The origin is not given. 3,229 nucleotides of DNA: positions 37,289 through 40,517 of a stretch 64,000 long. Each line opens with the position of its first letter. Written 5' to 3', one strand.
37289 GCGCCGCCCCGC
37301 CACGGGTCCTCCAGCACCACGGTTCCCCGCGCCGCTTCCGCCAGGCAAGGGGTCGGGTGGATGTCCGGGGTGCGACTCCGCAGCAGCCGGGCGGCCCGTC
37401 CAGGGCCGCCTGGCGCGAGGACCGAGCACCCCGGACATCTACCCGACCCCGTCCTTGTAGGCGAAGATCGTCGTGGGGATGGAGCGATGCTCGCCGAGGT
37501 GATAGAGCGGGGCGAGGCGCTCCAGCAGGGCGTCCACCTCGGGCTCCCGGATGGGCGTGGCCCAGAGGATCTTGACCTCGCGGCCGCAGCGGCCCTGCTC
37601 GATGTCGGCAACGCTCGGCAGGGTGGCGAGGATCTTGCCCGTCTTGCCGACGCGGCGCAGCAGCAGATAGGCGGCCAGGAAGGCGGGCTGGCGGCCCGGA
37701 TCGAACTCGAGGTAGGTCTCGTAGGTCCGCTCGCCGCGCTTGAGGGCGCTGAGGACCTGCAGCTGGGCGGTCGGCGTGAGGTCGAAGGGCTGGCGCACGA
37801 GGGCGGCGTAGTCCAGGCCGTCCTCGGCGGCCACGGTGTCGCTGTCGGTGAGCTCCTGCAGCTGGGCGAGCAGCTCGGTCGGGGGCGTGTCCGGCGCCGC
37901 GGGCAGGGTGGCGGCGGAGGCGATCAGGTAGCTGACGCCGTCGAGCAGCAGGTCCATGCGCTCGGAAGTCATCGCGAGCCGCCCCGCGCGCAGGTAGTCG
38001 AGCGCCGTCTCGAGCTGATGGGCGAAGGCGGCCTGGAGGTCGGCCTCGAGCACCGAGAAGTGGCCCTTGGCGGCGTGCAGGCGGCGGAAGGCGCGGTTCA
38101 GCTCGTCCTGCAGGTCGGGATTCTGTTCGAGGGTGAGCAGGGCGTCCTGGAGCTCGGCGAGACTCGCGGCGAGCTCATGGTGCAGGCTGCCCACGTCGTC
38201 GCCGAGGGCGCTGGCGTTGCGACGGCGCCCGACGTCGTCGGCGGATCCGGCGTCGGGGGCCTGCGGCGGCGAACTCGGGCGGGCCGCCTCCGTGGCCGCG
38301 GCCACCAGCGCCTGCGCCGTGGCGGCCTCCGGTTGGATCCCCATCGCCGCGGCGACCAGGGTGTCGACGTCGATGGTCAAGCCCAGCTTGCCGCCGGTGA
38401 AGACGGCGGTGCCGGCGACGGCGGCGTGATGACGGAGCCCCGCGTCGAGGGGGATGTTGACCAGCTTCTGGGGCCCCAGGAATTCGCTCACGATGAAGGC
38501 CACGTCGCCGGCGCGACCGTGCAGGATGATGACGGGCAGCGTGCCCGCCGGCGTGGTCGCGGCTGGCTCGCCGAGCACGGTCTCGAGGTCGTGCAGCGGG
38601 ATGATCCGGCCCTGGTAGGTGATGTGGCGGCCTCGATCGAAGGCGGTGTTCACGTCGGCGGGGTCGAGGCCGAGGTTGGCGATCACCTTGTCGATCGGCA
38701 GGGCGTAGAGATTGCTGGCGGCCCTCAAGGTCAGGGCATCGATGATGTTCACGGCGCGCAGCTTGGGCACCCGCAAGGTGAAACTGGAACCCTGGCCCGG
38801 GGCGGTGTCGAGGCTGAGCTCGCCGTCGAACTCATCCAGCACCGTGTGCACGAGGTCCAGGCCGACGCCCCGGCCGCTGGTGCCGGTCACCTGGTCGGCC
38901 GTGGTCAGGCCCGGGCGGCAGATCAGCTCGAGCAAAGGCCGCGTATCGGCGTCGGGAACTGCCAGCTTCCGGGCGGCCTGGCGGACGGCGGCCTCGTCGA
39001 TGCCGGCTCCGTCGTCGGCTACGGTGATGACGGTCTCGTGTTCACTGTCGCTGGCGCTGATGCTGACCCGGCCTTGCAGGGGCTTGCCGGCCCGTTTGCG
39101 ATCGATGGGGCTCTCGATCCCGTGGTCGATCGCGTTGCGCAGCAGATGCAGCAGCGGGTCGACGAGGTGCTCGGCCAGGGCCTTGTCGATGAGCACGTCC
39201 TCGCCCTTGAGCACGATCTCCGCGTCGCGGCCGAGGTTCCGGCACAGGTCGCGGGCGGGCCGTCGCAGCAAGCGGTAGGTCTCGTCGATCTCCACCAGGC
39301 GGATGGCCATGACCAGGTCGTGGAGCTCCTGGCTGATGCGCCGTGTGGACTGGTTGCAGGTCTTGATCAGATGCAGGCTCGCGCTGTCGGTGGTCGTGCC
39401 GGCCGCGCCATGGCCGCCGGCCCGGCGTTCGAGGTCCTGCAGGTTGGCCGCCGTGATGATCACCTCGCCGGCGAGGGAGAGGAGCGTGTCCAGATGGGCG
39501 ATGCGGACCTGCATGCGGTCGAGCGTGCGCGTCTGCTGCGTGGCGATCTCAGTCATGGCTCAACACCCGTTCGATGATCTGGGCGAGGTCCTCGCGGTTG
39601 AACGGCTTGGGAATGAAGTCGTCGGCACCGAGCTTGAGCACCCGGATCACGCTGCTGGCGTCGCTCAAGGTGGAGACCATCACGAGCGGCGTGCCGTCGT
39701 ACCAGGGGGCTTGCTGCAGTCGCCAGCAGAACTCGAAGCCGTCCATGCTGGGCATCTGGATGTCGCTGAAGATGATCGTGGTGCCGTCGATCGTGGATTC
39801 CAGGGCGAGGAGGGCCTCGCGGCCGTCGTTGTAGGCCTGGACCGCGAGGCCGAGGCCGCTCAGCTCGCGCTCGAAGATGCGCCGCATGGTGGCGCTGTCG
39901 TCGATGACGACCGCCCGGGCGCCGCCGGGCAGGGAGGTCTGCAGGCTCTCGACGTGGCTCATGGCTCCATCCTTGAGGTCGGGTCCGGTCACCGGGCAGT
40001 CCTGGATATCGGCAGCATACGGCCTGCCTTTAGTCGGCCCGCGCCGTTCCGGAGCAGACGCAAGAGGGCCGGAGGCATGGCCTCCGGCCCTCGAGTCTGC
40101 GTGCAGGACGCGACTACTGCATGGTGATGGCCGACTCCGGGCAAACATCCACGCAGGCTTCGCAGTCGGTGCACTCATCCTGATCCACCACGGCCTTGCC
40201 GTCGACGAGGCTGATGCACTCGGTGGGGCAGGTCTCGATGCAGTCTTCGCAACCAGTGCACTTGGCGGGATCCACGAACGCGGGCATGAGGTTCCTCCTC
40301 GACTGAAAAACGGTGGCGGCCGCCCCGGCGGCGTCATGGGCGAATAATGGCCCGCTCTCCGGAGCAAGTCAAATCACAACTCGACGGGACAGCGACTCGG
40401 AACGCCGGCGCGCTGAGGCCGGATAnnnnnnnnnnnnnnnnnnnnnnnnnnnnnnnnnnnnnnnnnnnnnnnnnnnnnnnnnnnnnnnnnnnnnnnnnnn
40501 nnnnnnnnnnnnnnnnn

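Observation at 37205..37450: The same structured element sits in the 3-prime UTR of both convergent genes, in mirror orientation, with compensatory stem changes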

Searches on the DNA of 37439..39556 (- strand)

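Call 61: search_with_rna_model(model_id=R1, sources=[L045, L046, L047, L048, L049, L050, L051], max_evalue=1)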
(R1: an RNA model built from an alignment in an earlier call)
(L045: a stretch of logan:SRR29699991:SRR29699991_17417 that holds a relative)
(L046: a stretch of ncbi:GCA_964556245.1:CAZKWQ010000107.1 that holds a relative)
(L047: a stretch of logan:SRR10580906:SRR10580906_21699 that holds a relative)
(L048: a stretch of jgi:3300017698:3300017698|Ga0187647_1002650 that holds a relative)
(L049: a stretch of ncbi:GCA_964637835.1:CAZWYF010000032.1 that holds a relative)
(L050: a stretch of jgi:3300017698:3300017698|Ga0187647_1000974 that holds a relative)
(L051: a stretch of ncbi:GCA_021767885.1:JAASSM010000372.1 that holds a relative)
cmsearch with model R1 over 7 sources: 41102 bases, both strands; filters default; matches with E-value up to 1: 7.
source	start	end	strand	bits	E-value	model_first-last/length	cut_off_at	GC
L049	4007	4097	+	86.2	2.3e-17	1-93/96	3'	0.73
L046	4461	4556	-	80.3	4.9e-16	1-96/96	no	0.74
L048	5343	5434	-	76.2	4.1e-15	1-96/96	no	0.73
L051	3578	3639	+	47.2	1.6e-08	1-62/96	3'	0.74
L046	4462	4557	+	35.3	7.6e-06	1-96/96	no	0.74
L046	4087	4120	+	16.3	0.16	31-64/96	no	0.71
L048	1345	1414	-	13.2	0.76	1-96/96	no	0.7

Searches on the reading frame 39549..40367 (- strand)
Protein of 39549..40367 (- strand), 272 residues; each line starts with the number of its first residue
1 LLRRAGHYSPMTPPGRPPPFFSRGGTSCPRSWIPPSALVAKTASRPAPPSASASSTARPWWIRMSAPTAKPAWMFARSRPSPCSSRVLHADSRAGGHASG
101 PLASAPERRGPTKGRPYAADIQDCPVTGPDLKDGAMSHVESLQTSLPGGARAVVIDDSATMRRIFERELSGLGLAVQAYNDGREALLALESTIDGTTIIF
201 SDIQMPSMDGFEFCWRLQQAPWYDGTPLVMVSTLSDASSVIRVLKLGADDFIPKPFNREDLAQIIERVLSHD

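Call 6: search_protein_families(library=pfam, proteins=[window:39549-40367:-])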
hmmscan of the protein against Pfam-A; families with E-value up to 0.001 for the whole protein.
window:39549-40367:- (272 aa): 1 family
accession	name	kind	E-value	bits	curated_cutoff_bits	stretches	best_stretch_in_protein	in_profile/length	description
PF00072.30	Response_reg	-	1.2e-22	80.6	30.2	1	153-265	2-110/111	Response regulator receiver domain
